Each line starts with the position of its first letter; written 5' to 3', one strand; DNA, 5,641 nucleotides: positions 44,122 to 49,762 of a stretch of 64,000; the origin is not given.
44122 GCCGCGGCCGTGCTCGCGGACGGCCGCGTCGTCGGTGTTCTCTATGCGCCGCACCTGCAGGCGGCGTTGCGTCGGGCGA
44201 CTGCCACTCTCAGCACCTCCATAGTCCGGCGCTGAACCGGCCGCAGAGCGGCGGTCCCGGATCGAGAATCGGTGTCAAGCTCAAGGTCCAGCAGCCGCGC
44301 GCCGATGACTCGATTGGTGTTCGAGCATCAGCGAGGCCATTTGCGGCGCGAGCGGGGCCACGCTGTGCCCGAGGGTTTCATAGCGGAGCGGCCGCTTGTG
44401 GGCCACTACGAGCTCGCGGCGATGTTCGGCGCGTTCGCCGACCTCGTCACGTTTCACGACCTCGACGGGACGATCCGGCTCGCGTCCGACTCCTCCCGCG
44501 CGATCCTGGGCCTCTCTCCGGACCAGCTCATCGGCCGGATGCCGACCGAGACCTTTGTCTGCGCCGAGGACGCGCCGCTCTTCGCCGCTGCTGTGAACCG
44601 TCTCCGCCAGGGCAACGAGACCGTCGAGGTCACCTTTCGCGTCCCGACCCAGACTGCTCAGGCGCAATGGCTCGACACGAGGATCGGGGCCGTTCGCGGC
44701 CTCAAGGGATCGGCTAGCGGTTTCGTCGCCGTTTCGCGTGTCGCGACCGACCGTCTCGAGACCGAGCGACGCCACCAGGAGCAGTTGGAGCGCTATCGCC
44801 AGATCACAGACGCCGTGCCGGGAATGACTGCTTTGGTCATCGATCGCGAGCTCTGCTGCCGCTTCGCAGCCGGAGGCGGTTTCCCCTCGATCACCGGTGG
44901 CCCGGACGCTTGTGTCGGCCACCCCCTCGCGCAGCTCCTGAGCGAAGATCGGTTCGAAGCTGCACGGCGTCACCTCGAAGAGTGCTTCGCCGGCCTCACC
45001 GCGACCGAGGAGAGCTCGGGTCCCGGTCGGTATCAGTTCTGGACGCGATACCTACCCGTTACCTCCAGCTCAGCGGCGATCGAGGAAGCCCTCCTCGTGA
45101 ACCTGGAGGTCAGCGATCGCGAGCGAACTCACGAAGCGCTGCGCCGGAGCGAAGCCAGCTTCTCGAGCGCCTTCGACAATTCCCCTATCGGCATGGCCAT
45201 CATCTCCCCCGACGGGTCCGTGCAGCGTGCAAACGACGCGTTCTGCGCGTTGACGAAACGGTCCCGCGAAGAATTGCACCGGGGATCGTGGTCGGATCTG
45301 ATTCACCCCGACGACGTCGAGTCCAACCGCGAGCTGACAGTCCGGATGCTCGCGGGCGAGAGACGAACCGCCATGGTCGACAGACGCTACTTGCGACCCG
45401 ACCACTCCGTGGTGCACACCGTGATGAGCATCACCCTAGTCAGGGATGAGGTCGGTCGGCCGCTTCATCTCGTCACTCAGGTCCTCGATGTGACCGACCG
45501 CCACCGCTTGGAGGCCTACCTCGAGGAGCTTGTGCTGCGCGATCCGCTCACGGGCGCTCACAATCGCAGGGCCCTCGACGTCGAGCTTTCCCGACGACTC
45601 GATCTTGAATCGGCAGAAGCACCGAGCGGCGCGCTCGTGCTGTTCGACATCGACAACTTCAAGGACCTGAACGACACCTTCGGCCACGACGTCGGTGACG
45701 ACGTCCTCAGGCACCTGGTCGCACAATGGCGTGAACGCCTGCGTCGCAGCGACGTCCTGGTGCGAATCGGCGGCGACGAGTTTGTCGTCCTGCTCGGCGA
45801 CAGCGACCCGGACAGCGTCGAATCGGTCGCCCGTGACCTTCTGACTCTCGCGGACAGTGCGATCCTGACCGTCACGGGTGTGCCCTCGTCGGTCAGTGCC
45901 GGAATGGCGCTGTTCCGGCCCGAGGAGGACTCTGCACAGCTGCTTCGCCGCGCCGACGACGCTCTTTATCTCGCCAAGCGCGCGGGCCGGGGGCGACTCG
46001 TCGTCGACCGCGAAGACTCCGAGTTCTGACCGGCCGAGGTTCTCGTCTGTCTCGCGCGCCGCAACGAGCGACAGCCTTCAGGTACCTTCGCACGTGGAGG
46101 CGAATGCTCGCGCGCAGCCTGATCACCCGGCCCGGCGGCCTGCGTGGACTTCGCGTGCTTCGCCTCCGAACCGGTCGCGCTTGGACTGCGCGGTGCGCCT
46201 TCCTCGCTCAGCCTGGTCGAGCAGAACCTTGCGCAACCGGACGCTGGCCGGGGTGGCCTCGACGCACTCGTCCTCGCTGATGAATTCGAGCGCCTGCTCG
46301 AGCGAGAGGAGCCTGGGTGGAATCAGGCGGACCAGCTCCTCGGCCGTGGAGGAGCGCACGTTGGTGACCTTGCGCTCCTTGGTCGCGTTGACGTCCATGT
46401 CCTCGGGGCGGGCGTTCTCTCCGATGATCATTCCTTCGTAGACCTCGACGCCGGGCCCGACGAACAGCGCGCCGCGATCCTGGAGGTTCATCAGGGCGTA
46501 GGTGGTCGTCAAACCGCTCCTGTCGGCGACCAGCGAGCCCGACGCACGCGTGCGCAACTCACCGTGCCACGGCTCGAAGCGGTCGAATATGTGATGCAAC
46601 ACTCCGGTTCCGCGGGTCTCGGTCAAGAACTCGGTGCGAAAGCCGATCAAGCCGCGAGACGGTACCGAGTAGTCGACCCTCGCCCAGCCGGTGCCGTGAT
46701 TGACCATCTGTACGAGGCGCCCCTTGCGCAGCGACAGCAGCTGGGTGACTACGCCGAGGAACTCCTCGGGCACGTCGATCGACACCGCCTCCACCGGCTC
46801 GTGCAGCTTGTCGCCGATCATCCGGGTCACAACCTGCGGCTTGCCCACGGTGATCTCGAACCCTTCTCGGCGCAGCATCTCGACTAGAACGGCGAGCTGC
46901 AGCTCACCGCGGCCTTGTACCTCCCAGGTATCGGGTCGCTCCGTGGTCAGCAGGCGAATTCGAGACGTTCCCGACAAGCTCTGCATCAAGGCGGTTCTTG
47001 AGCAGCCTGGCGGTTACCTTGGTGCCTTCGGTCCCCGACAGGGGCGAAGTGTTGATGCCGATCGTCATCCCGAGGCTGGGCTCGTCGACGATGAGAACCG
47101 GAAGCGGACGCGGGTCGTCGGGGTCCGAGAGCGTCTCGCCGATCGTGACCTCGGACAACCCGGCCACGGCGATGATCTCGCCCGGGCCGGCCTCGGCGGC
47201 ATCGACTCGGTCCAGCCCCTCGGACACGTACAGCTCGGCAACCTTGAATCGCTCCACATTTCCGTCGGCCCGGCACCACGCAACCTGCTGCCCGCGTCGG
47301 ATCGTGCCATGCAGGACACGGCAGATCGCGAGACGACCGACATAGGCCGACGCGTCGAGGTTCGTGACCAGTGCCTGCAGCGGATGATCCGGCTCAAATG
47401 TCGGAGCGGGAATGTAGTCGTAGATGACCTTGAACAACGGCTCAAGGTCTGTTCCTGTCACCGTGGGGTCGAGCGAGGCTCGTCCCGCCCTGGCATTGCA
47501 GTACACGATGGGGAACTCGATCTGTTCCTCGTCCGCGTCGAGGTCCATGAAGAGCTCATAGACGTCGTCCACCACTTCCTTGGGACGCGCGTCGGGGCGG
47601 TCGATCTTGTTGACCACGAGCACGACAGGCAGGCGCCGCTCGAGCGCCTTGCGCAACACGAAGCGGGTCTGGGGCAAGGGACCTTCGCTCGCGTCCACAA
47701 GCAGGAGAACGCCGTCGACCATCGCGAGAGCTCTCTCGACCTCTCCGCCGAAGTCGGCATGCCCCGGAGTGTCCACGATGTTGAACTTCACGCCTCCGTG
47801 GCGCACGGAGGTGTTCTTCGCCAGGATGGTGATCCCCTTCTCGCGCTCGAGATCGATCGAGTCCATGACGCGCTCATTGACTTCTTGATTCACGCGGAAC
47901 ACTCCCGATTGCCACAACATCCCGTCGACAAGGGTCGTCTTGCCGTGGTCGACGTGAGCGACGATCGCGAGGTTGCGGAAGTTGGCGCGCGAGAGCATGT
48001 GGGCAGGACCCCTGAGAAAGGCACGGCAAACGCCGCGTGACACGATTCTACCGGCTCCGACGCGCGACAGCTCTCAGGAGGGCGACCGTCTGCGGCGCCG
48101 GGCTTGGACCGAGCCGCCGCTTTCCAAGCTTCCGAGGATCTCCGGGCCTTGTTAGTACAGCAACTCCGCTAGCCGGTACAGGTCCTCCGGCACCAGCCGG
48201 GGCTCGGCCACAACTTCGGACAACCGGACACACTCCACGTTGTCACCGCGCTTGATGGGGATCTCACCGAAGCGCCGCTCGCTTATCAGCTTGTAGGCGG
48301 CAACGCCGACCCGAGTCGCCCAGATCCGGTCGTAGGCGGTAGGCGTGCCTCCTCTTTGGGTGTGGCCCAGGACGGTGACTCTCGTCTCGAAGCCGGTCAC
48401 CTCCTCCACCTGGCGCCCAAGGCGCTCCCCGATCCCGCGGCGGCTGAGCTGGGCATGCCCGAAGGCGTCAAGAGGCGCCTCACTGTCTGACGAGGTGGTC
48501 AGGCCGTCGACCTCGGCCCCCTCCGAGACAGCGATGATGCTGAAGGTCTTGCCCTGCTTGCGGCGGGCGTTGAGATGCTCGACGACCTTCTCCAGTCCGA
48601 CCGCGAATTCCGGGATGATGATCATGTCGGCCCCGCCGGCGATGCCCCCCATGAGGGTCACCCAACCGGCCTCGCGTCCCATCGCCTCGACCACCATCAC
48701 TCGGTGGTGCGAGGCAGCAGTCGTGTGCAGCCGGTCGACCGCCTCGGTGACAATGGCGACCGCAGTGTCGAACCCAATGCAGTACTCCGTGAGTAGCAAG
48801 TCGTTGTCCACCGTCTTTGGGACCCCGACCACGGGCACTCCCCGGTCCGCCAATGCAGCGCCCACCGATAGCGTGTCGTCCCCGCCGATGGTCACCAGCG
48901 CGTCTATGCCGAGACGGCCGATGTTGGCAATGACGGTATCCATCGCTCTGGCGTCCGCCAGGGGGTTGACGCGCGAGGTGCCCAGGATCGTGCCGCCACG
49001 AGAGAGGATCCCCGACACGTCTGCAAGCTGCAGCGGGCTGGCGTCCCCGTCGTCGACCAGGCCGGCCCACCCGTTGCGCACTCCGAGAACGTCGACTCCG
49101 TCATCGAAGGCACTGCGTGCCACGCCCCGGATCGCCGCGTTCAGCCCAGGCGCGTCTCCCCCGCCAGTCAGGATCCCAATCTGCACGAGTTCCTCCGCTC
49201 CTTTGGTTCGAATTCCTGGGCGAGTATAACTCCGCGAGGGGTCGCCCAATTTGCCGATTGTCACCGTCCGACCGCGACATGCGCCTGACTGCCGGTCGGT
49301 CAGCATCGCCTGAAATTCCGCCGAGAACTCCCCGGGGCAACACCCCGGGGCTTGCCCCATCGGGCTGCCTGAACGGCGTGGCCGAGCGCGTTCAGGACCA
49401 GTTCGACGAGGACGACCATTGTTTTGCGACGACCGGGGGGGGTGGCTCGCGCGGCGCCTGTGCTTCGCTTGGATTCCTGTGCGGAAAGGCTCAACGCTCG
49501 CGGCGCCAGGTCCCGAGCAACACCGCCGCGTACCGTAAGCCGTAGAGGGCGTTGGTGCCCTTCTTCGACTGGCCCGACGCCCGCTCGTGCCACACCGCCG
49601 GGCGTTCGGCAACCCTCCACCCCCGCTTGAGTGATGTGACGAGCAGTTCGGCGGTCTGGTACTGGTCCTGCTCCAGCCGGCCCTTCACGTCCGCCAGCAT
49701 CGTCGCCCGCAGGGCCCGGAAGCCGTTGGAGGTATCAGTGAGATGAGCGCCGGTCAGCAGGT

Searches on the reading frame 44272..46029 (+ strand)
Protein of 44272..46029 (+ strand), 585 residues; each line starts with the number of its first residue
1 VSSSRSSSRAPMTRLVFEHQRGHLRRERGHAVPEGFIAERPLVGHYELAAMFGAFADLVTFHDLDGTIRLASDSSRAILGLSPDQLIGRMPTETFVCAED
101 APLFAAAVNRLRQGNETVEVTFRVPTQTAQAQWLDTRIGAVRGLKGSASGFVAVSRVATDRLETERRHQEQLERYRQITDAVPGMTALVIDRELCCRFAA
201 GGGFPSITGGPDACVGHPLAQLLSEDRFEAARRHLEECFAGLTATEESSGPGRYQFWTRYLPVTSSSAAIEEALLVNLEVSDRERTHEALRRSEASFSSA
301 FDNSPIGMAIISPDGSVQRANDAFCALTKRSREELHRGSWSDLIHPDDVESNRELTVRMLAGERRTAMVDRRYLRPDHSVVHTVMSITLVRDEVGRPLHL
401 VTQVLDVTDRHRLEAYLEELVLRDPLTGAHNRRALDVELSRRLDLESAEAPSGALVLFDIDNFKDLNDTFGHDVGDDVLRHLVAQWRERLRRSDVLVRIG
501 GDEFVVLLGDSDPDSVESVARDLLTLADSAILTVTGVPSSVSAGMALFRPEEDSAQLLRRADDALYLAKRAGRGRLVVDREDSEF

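Call 72: search_protein_families(library=pfam, proteins=[window:44272-46029:+], max_evalue=0.00001)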
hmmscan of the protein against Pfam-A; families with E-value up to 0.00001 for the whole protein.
window:44272-46029:+ (585 aa): 6 families
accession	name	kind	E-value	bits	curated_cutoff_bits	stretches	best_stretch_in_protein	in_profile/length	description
PF00990.26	GGDEF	-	7e-36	123.9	23.8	1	423-574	3-160/161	Diguanylate cyclase, GGDEF domain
PF08448.16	PAS_4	-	7.5e-27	94.2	23.1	2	301-412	1-110/110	PAS fold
PF00989.32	PAS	-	1.2e-22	80.4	22.6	2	297-406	3-112/113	PAS fold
PF13426.13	PAS_9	-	7.5e-19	68.4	27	1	306-409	2-103/103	PAS domain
PF08447.18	PAS_3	-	2.7e-15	56.8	25.6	1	320-401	4-86/89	PAS fold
PF13188.13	PAS_8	-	2.3e-10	40.4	21.8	1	297-354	3-60/65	PAS domain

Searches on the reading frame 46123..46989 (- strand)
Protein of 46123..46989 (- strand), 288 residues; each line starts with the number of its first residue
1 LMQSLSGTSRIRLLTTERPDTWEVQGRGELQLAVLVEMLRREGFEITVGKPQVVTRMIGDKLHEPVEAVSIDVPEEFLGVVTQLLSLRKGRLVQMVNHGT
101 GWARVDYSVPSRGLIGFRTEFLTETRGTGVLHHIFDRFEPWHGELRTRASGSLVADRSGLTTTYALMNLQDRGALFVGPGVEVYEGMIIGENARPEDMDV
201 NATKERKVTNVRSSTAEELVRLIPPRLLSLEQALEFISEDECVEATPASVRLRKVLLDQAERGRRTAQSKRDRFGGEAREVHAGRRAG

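Call 72: search_protein_families(library=pfam, proteins=[window:46123-46989:-], max_evalue=0.00001)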
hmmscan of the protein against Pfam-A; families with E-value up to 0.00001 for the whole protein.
window:46123-46989:- (288 aa): 2 families
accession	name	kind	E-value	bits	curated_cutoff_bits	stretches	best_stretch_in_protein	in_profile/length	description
PF21018.2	BipA_C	-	2.3e-44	150.1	23.8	1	151-258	2-109/110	TypA/BipA C-terminal domain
PF00679.30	EFG_C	-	5.5e-23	81.2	27.9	1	62-146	2-86/89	Elongation factor G C-terminus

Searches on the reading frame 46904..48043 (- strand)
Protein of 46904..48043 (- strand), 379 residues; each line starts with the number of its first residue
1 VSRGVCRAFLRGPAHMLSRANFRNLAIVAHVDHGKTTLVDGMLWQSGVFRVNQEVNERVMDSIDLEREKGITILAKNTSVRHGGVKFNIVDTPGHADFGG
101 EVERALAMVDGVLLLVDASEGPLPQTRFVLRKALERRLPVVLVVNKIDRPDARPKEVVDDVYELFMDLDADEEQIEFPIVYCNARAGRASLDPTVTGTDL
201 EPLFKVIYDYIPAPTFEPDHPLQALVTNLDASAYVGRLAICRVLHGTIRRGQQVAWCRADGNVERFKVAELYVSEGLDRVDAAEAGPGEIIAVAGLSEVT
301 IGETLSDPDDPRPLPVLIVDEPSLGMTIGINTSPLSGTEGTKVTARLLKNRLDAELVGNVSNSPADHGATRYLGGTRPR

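Call 72: search_protein_families(library=pfam, proteins=[window:46904-48043:-], max_evalue=0.00001)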
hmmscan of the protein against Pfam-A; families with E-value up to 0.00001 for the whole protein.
window:46904-48043:- (379 aa): 4 families
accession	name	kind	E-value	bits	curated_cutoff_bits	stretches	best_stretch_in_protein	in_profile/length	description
PF00009.33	GTP_EFTU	-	3.2e-53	180.6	26.5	1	21-212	2-187/188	Elongation factor Tu GTP binding domain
PF22042.2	EF-G_D2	-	9.6e-12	45.3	27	1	222-306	2-82/84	Elongation factor G domain 2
PF03144.31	GTP_EFTU_D2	-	5.4e-10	40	30.3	1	236-305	1-72/73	Elongation factor Tu domain 2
PF01926.29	MMR_HSR1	-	3.8e-06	27.4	21.9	1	64-146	25-113/113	50S ribosome-binding GTPase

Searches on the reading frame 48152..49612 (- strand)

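Call 72: search_protein_families(library=pfam, proteins=[window:48152-49612:-], max_evalue=0.00001)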
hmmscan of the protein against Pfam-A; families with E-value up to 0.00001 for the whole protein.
window:48152-49612:- (486 aa): 1 family
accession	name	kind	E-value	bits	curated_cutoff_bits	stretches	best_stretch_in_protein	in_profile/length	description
PF00365.25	PFK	-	3.9e-104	348.4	30.9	1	144-443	1-277/277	Phosphofructokinase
